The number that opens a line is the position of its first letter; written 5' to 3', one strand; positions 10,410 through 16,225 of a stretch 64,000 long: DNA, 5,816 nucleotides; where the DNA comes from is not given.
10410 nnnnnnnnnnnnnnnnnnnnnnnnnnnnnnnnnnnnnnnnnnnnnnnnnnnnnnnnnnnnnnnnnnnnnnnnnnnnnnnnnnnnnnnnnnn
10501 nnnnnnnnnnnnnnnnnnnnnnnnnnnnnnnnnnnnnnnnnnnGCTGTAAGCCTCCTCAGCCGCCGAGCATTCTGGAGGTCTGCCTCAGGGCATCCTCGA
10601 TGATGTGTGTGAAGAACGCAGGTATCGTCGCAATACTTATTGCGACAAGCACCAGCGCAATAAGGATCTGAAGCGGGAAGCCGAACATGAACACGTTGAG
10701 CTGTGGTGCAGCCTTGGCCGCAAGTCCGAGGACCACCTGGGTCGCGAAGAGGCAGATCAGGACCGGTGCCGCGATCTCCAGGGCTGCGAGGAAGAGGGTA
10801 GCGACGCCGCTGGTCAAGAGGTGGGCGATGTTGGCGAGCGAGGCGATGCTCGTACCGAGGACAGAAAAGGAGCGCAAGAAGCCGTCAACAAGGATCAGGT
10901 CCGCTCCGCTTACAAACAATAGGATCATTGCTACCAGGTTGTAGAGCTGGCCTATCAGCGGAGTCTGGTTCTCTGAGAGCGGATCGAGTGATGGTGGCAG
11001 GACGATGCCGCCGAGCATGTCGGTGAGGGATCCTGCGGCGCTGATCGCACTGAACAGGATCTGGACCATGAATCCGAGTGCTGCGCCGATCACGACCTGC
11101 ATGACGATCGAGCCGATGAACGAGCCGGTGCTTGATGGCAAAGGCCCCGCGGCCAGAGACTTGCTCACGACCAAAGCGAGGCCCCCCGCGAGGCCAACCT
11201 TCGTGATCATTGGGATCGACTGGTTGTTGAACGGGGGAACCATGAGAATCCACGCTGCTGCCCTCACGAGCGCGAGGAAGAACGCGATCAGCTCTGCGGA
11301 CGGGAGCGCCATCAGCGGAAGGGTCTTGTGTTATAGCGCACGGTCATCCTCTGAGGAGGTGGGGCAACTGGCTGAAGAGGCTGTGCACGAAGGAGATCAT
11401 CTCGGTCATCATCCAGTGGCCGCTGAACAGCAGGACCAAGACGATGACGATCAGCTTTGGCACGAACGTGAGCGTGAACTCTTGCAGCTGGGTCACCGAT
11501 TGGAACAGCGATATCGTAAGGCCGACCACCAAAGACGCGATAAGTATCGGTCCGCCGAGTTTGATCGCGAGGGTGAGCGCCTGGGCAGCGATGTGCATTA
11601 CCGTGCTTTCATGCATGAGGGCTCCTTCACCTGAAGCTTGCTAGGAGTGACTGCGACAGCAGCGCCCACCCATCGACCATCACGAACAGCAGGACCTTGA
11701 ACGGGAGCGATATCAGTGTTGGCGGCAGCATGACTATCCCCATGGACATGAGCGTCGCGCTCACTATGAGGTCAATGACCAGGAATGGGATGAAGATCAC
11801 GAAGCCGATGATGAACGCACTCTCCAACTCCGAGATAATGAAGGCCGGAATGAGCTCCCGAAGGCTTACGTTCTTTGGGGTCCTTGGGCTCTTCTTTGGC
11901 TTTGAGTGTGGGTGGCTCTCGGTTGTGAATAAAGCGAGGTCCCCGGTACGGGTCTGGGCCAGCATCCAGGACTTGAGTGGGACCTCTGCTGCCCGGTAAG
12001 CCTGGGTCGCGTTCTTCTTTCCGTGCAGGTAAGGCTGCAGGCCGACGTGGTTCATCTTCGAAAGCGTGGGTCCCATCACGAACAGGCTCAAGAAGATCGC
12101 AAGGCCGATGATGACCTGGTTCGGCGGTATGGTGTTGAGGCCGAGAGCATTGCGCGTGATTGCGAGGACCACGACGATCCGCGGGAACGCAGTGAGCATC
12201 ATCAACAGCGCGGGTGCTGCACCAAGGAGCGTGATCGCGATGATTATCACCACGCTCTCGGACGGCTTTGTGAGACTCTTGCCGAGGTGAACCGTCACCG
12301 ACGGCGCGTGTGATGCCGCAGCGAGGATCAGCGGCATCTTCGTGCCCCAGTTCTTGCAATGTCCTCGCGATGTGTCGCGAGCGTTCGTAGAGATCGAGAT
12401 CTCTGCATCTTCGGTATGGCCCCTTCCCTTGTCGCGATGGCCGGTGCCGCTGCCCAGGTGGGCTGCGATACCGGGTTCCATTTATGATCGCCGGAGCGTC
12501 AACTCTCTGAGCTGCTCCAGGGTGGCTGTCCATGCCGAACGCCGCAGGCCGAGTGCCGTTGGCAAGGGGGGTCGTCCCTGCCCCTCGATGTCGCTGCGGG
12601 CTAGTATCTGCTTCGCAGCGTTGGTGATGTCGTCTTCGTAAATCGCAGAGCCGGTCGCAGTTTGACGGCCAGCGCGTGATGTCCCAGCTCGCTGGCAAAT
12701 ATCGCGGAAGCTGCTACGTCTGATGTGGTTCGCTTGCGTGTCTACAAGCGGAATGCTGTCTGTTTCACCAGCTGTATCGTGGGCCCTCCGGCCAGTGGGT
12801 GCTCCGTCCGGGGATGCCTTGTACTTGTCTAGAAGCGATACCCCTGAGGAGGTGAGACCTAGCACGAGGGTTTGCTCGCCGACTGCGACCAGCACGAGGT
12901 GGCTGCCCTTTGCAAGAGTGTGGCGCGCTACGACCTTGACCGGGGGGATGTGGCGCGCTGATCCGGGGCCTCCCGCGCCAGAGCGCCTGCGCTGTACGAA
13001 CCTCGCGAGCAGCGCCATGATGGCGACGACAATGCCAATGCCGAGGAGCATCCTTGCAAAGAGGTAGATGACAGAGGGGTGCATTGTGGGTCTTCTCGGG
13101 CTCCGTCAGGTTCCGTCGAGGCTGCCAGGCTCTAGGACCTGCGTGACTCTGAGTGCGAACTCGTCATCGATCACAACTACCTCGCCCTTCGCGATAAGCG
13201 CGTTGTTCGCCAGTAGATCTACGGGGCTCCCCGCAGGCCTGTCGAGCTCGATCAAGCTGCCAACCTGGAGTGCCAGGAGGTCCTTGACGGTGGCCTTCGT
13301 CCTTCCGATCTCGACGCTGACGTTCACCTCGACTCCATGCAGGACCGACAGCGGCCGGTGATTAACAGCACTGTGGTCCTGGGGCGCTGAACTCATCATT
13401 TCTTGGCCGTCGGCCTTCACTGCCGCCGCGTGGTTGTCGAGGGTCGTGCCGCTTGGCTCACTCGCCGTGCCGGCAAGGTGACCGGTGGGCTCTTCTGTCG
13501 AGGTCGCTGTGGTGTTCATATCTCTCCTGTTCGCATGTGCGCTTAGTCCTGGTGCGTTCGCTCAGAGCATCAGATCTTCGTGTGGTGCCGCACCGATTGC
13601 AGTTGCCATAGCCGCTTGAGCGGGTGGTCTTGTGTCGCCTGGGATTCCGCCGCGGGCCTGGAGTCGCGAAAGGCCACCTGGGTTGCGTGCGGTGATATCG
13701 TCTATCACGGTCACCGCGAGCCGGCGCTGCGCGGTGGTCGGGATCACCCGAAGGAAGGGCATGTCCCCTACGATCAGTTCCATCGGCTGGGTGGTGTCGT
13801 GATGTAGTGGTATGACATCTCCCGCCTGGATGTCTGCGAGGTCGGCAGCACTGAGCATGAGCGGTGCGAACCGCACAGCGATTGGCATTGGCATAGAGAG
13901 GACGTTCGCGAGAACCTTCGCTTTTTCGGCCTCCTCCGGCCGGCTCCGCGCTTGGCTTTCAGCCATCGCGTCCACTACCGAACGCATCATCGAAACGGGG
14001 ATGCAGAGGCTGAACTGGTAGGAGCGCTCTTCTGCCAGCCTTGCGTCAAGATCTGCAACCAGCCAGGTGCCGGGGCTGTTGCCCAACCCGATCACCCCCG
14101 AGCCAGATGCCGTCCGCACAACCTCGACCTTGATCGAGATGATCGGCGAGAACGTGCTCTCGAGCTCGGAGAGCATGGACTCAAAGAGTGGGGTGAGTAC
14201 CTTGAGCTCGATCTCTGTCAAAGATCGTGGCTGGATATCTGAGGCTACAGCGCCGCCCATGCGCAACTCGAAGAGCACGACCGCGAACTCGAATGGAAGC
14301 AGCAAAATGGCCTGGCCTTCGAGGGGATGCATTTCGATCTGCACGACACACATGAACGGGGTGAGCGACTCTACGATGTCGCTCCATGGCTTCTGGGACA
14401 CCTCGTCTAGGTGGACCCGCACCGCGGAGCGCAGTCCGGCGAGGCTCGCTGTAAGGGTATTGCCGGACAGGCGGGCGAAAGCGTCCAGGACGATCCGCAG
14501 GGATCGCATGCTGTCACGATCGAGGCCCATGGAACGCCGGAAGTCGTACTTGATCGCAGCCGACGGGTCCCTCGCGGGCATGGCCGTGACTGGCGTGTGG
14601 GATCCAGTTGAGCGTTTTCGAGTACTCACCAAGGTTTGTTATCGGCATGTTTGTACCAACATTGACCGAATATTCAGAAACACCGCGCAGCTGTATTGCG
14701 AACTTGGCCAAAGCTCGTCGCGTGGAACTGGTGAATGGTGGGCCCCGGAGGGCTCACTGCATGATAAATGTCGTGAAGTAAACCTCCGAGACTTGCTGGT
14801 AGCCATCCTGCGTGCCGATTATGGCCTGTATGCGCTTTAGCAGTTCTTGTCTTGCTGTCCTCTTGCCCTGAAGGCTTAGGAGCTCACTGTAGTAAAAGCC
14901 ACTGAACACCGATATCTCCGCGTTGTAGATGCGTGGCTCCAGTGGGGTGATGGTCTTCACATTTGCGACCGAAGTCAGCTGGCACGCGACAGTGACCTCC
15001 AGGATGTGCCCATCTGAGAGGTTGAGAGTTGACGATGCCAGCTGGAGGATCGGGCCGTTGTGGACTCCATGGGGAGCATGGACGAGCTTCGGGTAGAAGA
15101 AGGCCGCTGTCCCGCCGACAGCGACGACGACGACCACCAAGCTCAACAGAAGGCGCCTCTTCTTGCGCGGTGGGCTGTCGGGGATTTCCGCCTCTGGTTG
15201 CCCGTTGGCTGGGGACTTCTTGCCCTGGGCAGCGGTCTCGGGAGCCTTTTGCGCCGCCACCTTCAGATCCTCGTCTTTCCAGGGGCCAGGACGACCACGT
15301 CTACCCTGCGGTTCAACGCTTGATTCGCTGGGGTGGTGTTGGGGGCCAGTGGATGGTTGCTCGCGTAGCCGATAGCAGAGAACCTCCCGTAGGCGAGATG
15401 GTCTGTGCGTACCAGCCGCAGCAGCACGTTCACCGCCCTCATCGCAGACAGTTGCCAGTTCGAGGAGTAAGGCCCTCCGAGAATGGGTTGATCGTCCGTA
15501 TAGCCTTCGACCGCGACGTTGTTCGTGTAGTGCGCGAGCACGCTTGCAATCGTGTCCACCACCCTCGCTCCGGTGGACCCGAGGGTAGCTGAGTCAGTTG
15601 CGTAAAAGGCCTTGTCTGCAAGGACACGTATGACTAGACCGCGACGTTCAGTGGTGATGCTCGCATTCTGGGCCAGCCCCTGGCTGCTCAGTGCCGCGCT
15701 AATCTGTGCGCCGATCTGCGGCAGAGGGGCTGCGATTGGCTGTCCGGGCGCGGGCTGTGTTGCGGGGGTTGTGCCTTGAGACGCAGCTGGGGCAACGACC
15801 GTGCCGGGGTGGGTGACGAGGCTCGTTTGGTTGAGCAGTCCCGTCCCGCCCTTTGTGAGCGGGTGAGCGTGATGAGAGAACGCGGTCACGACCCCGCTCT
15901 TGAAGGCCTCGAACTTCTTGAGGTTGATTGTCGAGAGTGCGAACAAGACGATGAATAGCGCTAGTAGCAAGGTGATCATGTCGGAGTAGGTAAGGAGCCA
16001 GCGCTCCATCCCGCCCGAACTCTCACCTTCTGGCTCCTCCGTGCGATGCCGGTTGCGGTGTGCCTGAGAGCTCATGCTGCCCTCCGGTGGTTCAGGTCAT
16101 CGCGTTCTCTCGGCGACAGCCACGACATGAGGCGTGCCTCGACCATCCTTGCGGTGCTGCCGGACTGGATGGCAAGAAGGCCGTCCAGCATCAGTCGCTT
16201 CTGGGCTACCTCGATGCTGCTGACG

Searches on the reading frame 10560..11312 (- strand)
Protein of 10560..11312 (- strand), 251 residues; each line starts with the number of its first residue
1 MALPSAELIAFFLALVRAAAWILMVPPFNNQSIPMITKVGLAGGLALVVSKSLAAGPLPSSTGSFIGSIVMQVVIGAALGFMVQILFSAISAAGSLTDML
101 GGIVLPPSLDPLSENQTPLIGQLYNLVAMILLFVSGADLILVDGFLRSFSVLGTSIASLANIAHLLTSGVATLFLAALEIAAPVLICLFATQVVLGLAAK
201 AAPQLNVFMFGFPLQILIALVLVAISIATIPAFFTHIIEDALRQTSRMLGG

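Call 24: search_protein_families(library=pfam, proteins=[window:10560-11312:-], max_evalue=0.001)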
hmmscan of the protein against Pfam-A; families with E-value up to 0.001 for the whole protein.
window:10560-11312:- (251 aa): 1 family
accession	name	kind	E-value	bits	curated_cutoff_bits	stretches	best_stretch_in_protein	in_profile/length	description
PF01311.25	Bac_export_1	-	6.8e-54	183.3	27.8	1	9-240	2-229/230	Bacterial export proteins, family 1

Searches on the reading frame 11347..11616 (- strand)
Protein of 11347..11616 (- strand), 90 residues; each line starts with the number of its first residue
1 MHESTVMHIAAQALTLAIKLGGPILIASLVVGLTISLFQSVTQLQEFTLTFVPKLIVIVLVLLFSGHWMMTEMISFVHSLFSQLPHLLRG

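Call 24: search_protein_families(library=pfam, proteins=[window:11347-11616:-], max_evalue=0.001)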
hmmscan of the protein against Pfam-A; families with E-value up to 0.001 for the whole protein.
window:11347-11616:- (90 aa): 1 family
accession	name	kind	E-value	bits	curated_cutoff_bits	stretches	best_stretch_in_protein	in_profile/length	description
PF01313.24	Bac_export_3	-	2.1e-27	95.3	25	1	6-77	2-73/74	Bacterial export proteins, family 3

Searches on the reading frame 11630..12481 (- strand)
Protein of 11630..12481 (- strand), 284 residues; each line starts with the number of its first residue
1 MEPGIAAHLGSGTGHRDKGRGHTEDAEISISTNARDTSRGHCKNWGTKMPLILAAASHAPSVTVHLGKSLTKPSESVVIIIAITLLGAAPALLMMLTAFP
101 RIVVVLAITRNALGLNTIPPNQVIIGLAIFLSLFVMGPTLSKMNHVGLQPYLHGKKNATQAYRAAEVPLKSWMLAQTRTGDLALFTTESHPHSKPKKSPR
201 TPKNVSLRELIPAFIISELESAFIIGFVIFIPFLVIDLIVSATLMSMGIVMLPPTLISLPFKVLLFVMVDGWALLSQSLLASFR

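Call 24: search_protein_families(library=pfam, proteins=[window:11630-12481:-], max_evalue=0.001)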
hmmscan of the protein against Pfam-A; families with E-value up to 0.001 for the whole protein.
window:11630-12481:- (284 aa): 1 family
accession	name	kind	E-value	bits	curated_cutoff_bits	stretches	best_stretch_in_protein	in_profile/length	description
PF00813.25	FliP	-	1.4e-71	240.8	26.9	1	83-279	2-191/191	FliP family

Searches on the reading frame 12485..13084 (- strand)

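Call 24: search_protein_families(library=pfam, proteins=[window:12485-13084:-], max_evalue=0.001)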
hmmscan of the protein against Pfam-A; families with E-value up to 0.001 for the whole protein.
window:12485-13084:- (200 aa): 1 family
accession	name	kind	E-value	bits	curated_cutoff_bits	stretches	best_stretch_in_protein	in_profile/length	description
PF04347.18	FliO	-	2.6e-10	40.7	22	1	32-96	4-69/91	Flagellar biosynthesis protein, FliO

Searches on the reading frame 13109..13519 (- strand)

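Call 24: search_protein_families(library=pfam, proteins=[window:13109-13519:-], max_evalue=0.001)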
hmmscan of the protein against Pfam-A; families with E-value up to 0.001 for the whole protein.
window:13109-13519:- (137 aa): 1 family
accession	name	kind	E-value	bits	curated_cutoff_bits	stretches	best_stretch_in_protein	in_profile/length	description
PF01052.25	FliMN_C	-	4.8e-25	87.7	23.8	1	60-129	3-72/73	Type III flagellar switch regulator (C-ring) FliN C-term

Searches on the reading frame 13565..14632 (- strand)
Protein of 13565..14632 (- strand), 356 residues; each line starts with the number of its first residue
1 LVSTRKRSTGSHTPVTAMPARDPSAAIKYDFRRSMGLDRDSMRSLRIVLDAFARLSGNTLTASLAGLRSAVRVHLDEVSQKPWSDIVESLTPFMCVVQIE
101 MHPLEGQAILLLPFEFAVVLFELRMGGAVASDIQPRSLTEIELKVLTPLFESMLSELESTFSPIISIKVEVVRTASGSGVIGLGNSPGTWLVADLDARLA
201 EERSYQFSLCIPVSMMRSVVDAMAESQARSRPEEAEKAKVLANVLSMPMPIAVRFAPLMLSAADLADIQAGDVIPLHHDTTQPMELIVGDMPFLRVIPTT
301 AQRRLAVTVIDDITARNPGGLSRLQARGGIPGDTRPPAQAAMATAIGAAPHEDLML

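Call 24: search_protein_families(library=pfam, proteins=[window:13565-14632:-], max_evalue=0.001)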
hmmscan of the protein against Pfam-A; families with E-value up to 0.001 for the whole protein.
window:13565-14632:- (356 aa): 2 families
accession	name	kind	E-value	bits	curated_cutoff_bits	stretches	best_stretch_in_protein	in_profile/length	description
PF02154.20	FliM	-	1.7e-23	84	27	1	29-222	1-191/192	Flagellar motor switch protein FliM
PF01052.25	FliMN_C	-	2e-10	40.9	23.8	1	244-311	3-70/73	Type III flagellar switch regulator (C-ring) FliN C-term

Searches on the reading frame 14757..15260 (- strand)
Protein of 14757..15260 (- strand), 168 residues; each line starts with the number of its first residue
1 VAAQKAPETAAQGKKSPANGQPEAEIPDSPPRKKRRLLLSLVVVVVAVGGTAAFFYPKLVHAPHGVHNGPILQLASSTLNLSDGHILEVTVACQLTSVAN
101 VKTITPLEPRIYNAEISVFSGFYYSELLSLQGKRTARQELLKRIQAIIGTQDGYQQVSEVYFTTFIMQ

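Call 24: search_protein_families(library=pfam, proteins=[window:14757-15260:-], max_evalue=0.001)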
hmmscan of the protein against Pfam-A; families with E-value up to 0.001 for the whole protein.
window:14757-15260:- (168 aa): 1 family
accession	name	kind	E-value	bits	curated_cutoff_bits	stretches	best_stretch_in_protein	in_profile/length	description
PF03748.19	FliL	-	3e-15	57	24.6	1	77-168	8-103/103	Flagellar basal body-associated protein FliL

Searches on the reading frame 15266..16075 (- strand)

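Call 8: search_protein_families(library=pfam, proteins=[window:15266-16075:-], max_evalue=0.001)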
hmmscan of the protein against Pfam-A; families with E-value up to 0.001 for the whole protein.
window:15266-16075:- (270 aa): 2 families
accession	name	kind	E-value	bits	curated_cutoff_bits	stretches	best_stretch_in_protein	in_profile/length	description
PF13677.11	MotB_plug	-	2.5e-18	65.8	24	1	10-66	2-58/58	Membrane MotB of proton-channel complex MotA/MotB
PF00691.25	OmpA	-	8.4e-13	48.9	27.2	1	157-256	1-98/98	OmpA family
